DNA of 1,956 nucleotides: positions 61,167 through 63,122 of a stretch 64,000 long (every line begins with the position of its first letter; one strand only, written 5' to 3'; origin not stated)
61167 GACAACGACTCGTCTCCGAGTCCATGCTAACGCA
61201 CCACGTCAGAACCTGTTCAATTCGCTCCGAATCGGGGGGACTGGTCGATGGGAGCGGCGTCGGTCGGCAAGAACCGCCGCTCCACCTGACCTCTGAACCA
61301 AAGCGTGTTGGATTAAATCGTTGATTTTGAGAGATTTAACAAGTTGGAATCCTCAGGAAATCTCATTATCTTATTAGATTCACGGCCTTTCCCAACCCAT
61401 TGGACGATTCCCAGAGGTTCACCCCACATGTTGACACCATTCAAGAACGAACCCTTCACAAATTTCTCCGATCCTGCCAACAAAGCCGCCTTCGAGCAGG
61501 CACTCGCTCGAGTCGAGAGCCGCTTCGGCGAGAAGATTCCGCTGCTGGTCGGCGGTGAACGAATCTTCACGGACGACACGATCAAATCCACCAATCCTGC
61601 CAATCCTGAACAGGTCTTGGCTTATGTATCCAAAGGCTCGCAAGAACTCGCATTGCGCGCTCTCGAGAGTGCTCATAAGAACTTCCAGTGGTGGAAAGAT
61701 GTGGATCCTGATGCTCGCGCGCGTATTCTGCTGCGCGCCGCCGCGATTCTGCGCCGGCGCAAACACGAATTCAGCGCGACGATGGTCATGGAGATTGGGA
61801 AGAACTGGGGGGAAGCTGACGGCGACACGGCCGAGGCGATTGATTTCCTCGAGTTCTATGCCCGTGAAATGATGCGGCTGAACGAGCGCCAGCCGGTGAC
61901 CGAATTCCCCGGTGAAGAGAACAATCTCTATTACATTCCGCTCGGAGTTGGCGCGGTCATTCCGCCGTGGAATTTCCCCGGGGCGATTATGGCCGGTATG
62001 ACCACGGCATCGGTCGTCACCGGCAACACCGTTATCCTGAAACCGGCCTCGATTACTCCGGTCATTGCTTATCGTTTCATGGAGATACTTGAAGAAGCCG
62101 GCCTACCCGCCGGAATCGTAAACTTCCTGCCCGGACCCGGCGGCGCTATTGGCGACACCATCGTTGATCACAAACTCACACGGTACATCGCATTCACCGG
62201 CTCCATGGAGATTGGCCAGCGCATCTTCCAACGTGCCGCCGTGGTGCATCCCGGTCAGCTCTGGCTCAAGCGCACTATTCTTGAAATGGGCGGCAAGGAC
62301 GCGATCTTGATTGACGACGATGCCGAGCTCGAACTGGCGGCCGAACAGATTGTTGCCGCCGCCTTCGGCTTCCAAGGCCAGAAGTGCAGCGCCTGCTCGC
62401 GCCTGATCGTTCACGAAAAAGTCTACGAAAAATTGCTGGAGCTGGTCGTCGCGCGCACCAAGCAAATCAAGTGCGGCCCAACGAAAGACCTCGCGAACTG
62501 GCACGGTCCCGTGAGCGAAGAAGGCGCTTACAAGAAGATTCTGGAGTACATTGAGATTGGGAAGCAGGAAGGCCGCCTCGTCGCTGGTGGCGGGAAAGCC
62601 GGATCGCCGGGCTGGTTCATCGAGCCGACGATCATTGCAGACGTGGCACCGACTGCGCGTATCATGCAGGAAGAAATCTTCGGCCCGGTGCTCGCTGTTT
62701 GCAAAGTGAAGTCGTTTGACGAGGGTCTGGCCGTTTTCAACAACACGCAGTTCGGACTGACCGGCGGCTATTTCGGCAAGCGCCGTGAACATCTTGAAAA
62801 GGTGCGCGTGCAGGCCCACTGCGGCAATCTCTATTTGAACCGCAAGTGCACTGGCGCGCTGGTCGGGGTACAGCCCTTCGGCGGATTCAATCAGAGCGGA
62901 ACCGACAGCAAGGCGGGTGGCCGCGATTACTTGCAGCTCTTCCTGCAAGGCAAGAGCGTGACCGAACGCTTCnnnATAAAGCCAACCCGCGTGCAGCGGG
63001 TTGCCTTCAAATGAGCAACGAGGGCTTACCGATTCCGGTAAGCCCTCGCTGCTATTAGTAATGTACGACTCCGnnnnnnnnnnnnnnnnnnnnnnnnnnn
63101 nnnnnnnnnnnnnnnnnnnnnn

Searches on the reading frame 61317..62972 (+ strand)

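Call 72: search_protein_families(library=pfam, proteins=[window:61317-62972:+], max_evalue=0.00001)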
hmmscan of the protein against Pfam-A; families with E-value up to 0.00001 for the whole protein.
window:61317-62972:+ (552 aa): 1 family
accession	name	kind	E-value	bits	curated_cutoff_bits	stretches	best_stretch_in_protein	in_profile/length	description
PF00171.27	Aldedh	-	3e-140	468.3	23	1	87-548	7-461/461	Aldehyde dehydrogenase family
